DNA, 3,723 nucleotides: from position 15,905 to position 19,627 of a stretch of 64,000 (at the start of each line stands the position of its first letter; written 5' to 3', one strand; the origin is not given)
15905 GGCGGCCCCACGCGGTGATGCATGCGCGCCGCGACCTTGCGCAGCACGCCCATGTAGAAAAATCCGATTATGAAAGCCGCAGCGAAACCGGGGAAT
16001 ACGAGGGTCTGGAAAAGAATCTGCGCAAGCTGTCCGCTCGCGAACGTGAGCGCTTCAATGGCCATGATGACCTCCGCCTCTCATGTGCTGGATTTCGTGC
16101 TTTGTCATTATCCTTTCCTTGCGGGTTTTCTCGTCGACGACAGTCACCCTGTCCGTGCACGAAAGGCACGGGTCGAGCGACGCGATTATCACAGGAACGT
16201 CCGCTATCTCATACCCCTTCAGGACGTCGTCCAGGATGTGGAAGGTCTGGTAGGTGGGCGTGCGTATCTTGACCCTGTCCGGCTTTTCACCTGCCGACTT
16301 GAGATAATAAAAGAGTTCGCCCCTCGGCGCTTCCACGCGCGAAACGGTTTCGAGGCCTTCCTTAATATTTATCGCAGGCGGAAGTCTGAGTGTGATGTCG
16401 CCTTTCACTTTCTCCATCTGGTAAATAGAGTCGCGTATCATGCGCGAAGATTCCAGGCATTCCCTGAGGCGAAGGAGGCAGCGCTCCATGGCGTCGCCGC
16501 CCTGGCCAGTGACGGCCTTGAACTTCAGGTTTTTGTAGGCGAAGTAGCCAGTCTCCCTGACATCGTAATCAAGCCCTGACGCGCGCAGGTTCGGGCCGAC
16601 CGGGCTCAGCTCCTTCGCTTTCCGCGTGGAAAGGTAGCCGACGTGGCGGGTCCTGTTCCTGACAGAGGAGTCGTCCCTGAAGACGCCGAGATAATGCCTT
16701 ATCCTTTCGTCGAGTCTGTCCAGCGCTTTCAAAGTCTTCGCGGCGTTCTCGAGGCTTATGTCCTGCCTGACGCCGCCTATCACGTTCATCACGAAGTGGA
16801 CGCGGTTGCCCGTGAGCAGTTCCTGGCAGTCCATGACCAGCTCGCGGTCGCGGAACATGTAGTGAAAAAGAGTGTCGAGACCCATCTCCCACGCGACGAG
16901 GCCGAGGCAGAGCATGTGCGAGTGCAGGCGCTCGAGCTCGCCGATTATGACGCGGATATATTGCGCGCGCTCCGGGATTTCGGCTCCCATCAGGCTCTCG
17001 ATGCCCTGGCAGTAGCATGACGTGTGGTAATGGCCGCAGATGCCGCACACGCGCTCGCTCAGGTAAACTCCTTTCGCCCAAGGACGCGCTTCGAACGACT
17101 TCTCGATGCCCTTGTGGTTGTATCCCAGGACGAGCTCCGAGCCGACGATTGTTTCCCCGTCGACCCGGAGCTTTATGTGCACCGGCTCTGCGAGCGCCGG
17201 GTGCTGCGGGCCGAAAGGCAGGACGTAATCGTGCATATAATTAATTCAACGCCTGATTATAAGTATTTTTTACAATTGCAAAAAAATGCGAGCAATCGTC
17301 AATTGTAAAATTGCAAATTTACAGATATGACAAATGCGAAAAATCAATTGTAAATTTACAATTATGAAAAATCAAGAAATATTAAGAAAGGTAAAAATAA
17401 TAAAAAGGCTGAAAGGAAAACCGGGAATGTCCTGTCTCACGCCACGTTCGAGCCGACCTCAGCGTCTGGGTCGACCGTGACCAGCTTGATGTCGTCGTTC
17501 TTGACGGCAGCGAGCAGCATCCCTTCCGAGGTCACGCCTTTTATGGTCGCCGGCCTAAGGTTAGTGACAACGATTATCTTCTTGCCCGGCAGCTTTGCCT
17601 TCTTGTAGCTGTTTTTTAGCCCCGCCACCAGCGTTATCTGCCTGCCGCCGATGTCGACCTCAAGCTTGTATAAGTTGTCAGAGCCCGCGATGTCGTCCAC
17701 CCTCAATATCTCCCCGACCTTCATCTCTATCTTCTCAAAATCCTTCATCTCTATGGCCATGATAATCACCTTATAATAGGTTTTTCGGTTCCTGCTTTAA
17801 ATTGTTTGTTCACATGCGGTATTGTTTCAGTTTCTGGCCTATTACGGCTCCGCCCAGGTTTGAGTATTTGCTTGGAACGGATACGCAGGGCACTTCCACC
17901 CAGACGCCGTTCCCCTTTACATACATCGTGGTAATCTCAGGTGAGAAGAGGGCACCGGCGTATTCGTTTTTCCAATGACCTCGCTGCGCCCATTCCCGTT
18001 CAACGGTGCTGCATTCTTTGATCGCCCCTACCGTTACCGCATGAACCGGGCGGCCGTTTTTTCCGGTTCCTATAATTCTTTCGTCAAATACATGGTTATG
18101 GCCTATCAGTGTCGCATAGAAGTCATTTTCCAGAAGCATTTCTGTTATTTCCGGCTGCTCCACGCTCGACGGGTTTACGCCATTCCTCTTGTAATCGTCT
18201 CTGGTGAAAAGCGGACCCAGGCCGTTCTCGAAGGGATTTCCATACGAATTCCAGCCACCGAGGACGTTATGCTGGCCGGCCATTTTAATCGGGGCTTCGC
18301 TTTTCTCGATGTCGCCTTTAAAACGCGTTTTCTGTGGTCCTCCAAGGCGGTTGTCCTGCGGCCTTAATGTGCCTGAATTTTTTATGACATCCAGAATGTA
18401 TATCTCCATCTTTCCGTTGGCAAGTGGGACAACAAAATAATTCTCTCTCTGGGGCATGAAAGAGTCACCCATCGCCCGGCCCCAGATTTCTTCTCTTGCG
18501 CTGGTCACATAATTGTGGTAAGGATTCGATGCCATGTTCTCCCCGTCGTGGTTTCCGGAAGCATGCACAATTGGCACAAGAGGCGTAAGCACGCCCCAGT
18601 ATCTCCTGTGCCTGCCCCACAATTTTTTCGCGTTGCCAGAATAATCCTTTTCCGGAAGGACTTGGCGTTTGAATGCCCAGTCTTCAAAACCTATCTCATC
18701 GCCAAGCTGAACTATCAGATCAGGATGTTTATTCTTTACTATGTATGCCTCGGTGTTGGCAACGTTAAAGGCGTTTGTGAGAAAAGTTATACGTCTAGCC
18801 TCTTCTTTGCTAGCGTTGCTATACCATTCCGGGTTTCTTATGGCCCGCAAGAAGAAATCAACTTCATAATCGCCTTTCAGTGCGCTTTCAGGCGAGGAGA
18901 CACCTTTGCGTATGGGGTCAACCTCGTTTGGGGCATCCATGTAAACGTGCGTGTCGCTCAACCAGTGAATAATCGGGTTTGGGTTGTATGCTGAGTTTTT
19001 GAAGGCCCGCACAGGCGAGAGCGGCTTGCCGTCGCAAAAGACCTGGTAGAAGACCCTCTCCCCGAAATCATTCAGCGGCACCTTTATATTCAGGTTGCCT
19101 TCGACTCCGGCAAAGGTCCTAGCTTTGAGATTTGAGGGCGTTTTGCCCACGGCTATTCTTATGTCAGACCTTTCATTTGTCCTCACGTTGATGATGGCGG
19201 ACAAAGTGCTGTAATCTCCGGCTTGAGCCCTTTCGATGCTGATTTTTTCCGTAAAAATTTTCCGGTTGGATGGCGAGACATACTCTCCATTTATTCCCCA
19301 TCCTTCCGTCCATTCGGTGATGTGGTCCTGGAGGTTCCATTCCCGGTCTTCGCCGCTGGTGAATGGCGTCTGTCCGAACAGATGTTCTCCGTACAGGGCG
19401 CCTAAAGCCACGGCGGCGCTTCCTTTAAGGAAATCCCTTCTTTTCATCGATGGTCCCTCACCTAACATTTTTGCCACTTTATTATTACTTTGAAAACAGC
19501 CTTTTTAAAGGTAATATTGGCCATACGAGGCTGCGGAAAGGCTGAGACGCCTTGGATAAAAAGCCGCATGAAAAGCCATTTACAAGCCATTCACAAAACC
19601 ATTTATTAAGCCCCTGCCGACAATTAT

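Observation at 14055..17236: Minimal group-4 [NiFe]-hydrogenase operon lacking the small subunit and ion-pumping subunits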

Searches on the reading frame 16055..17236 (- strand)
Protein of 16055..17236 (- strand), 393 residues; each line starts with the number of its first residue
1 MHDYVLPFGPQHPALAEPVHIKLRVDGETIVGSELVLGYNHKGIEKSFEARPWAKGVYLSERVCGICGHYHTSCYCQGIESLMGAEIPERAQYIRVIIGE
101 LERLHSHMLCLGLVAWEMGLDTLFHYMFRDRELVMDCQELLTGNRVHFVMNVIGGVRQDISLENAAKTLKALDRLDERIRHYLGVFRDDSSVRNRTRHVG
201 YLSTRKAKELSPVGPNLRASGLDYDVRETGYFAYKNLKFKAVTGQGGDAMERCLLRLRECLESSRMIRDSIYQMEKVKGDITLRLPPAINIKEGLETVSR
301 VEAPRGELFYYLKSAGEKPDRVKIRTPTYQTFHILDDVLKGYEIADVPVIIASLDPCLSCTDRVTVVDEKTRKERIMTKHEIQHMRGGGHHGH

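Call 3: search_protein_families(library=pfam, proteins=[window:16055-17236:-], max_evalue=0.01)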
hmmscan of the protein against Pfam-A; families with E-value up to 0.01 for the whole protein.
window:16055-17236:- (393 aa): 2 families
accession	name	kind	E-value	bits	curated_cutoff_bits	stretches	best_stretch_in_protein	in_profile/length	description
PF00346.24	Complex1_49kDa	-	1e-60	205.5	24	1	118-363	2-271/271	Respiratory-chain NADH dehydrogenase, 49 Kd subunit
PF00374.24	NiFeSe_Hases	-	1.6e-11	44.3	25.8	1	43-109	2-68/508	Nickel-dependent hydrogenase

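Call 4: search_protein_families(library=ncbifam, proteins=[window:16055-17236:-], max_evalue=0.01)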
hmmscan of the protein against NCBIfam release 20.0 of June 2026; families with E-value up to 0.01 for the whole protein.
window:16055-17236:- (393 aa): 15 families
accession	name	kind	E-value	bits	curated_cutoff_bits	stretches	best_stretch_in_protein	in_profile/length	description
NF004739.1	PRK06075.1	equivalog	6.3e-93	311.6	360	2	5-279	2-275/384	NADH-quinone oxidoreductase subunit D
NF040602.1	F420_dehyd_FpoD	exception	2.6e-86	290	600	1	4-363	8-372/372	F420H2 dehydrogenase subunit FpoD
TIGR01962.1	NuoD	equivalog_domain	5.2e-81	272.5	459.35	2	4-282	3-280/386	NADH dehydrogenase (quinone) subunit D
NF008974.0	PRK12322.1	equivalog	1.2e-77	261.3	522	1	4-360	7-363/366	NADH-quinone oxidoreductase subunit D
NF009808.0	PRK13292.1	equivalog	1.2e-63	215.2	1156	2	3-275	407-680/791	NADH-quinone oxidoreductase subunit B/C/D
NF008728.0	PRK11742.1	equivalog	1.6e-59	201.8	840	2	5-288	216-502/598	NADH-quinone oxidoreductase subunit C/D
NF005649.0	PRK07415.1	equivalog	8.4e-55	186.4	583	2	4-274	11-283/394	NAD(P)H-quinone oxidoreductase subunit H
TIGR03295.1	frhA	equivalog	8e-19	67.9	392.5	2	23-172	21-178/412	coenzyme F420 hydrogenase subunit alpha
NF033181.1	NiFeSe_hydrog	equivalog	2.5e-13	49.8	600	1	20-110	17-106/507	nickel-dependent hydrogenase large subunit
NF007778.0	PRK10467.1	equivalog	3.7e-09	35.4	969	1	30-109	27-106/567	hydrogenase 2 large subunit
NF045518.1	H2_NiFeSe_large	exception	1.7e-08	33.7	780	1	21-110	18-106/485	NiFeSe hydrogenase large subunit HysA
NF041785.2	VhuA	equivalog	3.9e-06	25.7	800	1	42-111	39-108/418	F420-non-reducing hydrogenase Vhu subunit A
NF007550.0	PRK10170.1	equivalog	3.6e-05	22.3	1101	1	23-111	35-123/597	Ni/Fe-hydrogenase large subunit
NF040828.1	sulfhyd_ShyA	equivalog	0.0003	19.8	700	1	59-145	55-144/415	NAD(P)-dependent hydrogenase/sulfhydrogenase 2 subunit alpha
NF040832.1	sulfhyd_HydA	equivalog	0.0035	16.5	880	0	267-337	316-385/426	NADPH-dependent hydrogenase/sulfhydrogenase 1 subunit alpha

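Call 19: search_solved_structures(query=window:16055-17236:-, max_evalue=1e-10, show_alignments=2)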
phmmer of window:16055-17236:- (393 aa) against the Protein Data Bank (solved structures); distinct sequences matched with E-value up to 1e-10: 54.
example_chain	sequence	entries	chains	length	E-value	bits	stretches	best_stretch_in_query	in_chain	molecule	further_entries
6cfw_L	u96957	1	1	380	1.4e-73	251.7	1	6-363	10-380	Membrane-bound hydrogenase subunit alpha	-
7z0s_E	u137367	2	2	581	1.8e-69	238.2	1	4-383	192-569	Formate hydrogenlyase subunit 5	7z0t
2fug_4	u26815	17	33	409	1.8e-58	202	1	6-276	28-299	NADH-quinone oxidoreductase chain 4 | NADH-QUINONE OXIDOREDUCTASE SUBUNIT 4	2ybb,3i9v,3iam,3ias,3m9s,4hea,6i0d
7q5y_B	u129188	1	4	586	3.8e-49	171.2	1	3-281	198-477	NADH-quinone oxidoreductase subunit C/D 2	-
6u8y_L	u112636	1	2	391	9.7e-49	169.9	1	4-362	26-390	NADH dehydrogenase subunit D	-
8e9g_D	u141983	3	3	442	3e-48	168.3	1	5-274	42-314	NADH-quinone oxidoreductase subunit D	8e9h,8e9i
9f5x_E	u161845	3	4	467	7.6e-46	160.4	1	2-274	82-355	NADH:ubiquinone oxidoreductase 49 kD subunit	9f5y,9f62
7arc_D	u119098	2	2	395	1.6e-45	159.3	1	3-274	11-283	ND7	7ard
6hum_H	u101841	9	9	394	7.6e-45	157.1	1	4-271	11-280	NAD(P)H-quinone oxidoreductase subunit H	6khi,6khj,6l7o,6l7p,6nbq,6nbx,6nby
7eu3_H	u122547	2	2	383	1.3e-44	156.3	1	6-273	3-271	NAD(P)H-quinone oxidoreductase subunit H, chloroplastic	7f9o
8ba0_D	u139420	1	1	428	3.9e-44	154.8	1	4-288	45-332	Complex I-49kD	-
8b9z_D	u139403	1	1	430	3.9e-44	154.7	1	4-288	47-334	Complex I-49kD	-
8esw_S2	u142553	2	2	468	5.6e-44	154.2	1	4-288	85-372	Complex I-49kD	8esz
7zm7_C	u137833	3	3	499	8.7e-44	153.6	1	3-297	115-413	NADH-ubiquinone oxidoreductase 49 kDa subunit-like protein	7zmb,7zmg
7p61_C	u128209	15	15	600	3.1e-43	151.8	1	6-288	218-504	NADH-quinone oxidoreductase subunit C/D | NADH-quinone oxidoreductase subunit CD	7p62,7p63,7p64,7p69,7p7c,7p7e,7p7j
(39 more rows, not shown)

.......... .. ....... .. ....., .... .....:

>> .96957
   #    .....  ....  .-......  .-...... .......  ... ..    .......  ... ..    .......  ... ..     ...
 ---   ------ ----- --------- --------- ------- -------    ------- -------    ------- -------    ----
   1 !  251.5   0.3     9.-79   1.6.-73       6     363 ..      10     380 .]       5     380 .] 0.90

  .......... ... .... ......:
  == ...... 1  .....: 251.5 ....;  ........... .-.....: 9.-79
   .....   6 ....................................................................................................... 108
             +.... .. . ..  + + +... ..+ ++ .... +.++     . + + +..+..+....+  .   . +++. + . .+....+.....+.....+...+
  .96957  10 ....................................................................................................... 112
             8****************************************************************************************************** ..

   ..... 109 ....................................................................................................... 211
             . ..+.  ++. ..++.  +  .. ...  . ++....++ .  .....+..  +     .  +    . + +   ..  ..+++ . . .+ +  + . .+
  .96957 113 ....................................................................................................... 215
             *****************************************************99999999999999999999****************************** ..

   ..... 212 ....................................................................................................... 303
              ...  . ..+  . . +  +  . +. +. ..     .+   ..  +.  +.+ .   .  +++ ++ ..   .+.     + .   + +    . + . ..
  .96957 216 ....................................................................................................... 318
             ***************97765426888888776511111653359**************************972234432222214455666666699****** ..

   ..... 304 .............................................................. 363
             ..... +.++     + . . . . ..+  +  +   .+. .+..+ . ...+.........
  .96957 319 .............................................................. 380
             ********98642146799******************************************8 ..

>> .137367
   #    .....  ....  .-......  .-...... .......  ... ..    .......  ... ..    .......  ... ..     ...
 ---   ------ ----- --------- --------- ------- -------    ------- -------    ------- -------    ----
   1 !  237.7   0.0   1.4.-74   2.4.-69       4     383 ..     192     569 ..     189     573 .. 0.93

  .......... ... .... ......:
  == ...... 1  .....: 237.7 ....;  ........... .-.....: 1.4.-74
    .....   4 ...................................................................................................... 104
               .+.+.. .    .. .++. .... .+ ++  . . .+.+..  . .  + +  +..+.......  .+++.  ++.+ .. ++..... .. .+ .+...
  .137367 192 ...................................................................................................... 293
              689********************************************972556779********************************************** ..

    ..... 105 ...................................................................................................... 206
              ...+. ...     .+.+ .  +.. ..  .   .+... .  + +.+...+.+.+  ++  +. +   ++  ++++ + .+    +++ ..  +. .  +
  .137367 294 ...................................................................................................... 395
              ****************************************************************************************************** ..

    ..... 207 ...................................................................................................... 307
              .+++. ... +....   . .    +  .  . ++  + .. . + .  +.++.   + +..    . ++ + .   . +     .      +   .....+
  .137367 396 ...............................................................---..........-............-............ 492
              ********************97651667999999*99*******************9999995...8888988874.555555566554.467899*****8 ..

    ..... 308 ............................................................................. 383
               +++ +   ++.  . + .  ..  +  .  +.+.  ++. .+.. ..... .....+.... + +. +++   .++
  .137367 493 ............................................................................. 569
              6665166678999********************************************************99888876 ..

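Call 20: find_related_loci(query=window:16055-17236:-, collection=genome_contigs, flank=10000)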
Query window:16055-17236:- (393 aa) in genome_contigs; peptide patterns used: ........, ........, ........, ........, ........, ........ (x = any residue, [..] = any of these).
76 stretches matched a pattern; 22 encode a relative of the query (tblastn E <= 1e-3); 22 distinct loci.
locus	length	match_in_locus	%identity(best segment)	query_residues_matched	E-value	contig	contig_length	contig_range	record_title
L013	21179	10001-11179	74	1-393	0e+0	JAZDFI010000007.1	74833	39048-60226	MAG: Candidatus Aenigmatarchaeota archaeon isolate MEGAHIT-group-0.199 k141_12880786, whole genome shotgun sequence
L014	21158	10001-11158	75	1-386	0e+0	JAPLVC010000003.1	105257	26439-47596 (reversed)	MAG: Candidatus Aenigmatarchaeota archaeon isolate LacPavin_0920_SED3_MAG_50_31 LacPavin_0920_SED3_scaffold_4237333, who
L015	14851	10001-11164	77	1-390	0e+0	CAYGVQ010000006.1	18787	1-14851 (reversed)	MAG TPA_asm: uncultured archaeon isolate ERP119294_co3_274 genome assembly, contig: NODE_1749_length_18787_cov_8.262812,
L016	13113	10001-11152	74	1-386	0e+0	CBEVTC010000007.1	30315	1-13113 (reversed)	MAG TPA_asm: uncultured archaeon isolate SRR19160657_binner13_Refined_28 genome assembly, contig: ERZ26800074.168, whole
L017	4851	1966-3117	74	1-386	0e+0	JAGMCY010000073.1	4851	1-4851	MAG: Candidatus Aenigmatarchaeota archaeon isolate RS_17_31 ZL495.bin.31.fa_73, whole genome shotgun sequence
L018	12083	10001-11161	74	1-389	0e+0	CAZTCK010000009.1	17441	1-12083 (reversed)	MAG TPA_asm: uncultured archaeon isolate binchicken_co184_69 genome assembly, contig: NODE_5658_length_17441_cov_6.58518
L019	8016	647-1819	72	1-390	0e+0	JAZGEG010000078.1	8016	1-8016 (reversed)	MAG: Candidatus Aenigmatarchaeota archaeon isolate SCS4bin.16 SCS4bin.16_78, whole genome shotgun sequence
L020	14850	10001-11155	75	1-387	0e+0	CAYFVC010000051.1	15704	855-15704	MAG TPA_asm: uncultured archaeon isolate ERP108616_co1_107 genome assembly, contig: k119_1369680, whole genome shotgun s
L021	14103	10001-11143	70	1-383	0e+0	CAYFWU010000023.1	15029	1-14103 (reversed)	MAG TPA_asm: uncultured archaeon isolate ERP108616_co2_128 genome assembly, contig: NODE_6566_length_15029_cov_6.793576,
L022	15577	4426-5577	69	1-386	0e+0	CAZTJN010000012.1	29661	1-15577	MAG TPA_asm: uncultured archaeon isolate binchicken_co184_466 genome assembly, contig: NODE_2250_length_29661_cov_24.217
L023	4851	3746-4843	69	1-368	0e+0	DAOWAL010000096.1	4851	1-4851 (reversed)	MAG TPA_asm: Candidatus Aenigmatarchaeota archaeon isolate CSMAG_1834 CSMAG_1834_k141_6028568_length_4851_cov_8.0000, wh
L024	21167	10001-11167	62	1-391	2e-170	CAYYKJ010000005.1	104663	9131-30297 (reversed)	MAG TPA_asm: uncultured archaeon isolate SRP141376_co1_226 genome assembly, contig: NODE_471_length_104663_cov_13.578225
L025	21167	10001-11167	62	1-391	6e-169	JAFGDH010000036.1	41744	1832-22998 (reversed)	MAG: Candidatus Aenigmatarchaeota archaeon isolate Zod_Metabat.1163 k87_10540739, whole genome shotgun sequence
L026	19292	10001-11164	61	1-390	4e-163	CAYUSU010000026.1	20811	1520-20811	MAG TPA_asm: uncultured archaeon isolate binchicken_co81_500 genome assembly, contig: NODE_3412_length_20811_cov_7.12719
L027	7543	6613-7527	62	63-368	3e-131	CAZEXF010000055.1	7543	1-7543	MAG TPA_asm: uncultured archaeon isolate SRP214966_co4_448 genome assembly, contig: NODE_12458_length_7543_cov_4.195379,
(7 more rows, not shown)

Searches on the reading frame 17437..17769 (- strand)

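Call 3: search_protein_families(library=pfam, proteins=[window:17437-17769:-], max_evalue=0.01)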
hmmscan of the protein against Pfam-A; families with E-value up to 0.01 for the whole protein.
window:17437-17769:- (110 aa): 1 family
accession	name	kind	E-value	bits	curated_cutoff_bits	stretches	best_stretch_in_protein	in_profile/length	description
PF01588.26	tRNA_bind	-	9.5e-25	87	27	1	16-107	1-95/96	Putative tRNA binding domain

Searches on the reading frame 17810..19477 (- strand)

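Call 3: search_protein_families(library=pfam, proteins=[window:17810-19477:-], max_evalue=0.01)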
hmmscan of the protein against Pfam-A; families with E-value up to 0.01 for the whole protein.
window:17810-19477:- (555 aa): 2 families
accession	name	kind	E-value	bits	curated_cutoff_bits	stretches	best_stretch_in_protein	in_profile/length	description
PF10518.14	TAT_signal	-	3e-05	24.2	22.7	1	11-28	2-19/21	TAT (twin-arginine translocation) pathway signal sequence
PF00149.33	Metallophos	-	6.5e-05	23.9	21.5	1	244-463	23-190/191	Calcineurin-like phosphoesterase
